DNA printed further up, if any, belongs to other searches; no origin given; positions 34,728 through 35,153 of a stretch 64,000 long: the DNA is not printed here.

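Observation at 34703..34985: Fossil DinJ-YafQ module: antitoxin tail fused to YhcG, toxin decapitated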

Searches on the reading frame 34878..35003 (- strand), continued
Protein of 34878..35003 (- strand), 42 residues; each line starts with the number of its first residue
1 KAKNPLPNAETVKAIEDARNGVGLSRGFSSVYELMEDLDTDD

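Call 87: search_protein_families(library=pfam, proteins=[L098:137-754:+, L098:999-1370:+, L100:380-817:+, L100:851-1081:+, L097:987-1418:+, L097:1763-3169:+], max_evalue=0.001)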
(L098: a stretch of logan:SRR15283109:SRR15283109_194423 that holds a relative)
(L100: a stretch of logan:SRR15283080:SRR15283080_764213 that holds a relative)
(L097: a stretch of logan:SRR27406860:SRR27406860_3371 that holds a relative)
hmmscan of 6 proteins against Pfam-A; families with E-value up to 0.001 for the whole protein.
L098:137-754:+ (206 aa): 1 family
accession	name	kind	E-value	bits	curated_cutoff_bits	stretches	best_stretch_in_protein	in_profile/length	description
PF02540.23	NAD_synthase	-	3.4e-34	118.5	21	1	4-176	57-230/242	NAD synthase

L098:999-1370:+ (124 aa): 1 family
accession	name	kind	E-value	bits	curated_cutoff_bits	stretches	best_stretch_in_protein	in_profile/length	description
PF08719.17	NADAR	-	5.6e-20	72.7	35.1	1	6-118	7-133/163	NADAR domain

L100:380-817:+ (146 aa): 1 family
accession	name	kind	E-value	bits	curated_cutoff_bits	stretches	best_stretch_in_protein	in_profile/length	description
PF08719.17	NADAR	-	3.4e-27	96.1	35.1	1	6-142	7-163/163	NADAR domain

L100:851-1081:+ (77 aa): 0 families

L097:987-1418:+ (144 aa): 1 family
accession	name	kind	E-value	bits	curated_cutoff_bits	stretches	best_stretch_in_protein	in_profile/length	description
PF00436.31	SSB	-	4.8e-32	110.5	26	1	1-102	1-103/104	Single-strand binding protein family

L097:1763-3169:+ (469 aa): 0 families

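Call 89: search_solved_structures(query=window:34878-34994:-, max_evalue=10, show_alignments=2)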
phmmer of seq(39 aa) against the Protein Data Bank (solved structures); distinct sequences matched with E-value up to 10: 15.
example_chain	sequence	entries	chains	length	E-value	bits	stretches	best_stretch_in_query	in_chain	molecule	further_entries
3zzq_A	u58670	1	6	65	0.1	16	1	8-37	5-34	TRANSCRIPTION ATTENUATION PROTEIN MTRB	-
4b27_A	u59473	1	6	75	0.12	15.8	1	8-37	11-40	TRANSCRIPTION ATTENUATION PROTEIN MTRB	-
1wap_A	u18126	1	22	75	0.12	15.8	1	8-37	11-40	TRP RNA-BINDING ATTENUATION PROTEIN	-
2ext_A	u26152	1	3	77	0.14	15.6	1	8-37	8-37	Transcription attenuation protein mtrB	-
2zd0_A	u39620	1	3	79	0.14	15.6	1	8-37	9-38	Transcription attenuation protein mtrB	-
1c9s_A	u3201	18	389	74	0.15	15.6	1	8-37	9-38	TRP RNA-BINDING ATTENUATION PROTEIN | TRP RNA-BINDING ATTENUATION PROTEIN (TRAP) | TRANSCRIPTION ATTENUATION PROTEIN MTRB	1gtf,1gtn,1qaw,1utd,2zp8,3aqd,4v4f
2zcz_A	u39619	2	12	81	0.15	15.6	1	8-37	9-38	Transcription attenuation protein mtrB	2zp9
3zte_A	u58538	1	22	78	0.16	15.5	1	8-37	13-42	TRYPTOPHAN OPERON RNA-BINDING ATTENUATION PROTEIN (TRAP)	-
3zzs_A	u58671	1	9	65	0.19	15.3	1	8-37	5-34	TRANSCRIPTION ATTENUATION PROTEIN MTRB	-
8r59_A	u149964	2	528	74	0.2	15.2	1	8-37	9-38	Transcription attenuation protein MtrB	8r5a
2exs_A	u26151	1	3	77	0.21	15.1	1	8-37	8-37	Transcription attenuation protein mtrB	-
6rvv_AA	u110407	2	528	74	0.36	14.4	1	8-36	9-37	Transcription attenuation protein MtrB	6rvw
9be8_A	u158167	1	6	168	0.83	13.3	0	7-37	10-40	Transcription attenuation protein MtrB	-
9bds_A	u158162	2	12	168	0.85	13.3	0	7-37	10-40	Transcription attenuation protein MtrB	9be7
8pkd_A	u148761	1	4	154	1.4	12.6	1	2-26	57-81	Cellulose synthase operon protein D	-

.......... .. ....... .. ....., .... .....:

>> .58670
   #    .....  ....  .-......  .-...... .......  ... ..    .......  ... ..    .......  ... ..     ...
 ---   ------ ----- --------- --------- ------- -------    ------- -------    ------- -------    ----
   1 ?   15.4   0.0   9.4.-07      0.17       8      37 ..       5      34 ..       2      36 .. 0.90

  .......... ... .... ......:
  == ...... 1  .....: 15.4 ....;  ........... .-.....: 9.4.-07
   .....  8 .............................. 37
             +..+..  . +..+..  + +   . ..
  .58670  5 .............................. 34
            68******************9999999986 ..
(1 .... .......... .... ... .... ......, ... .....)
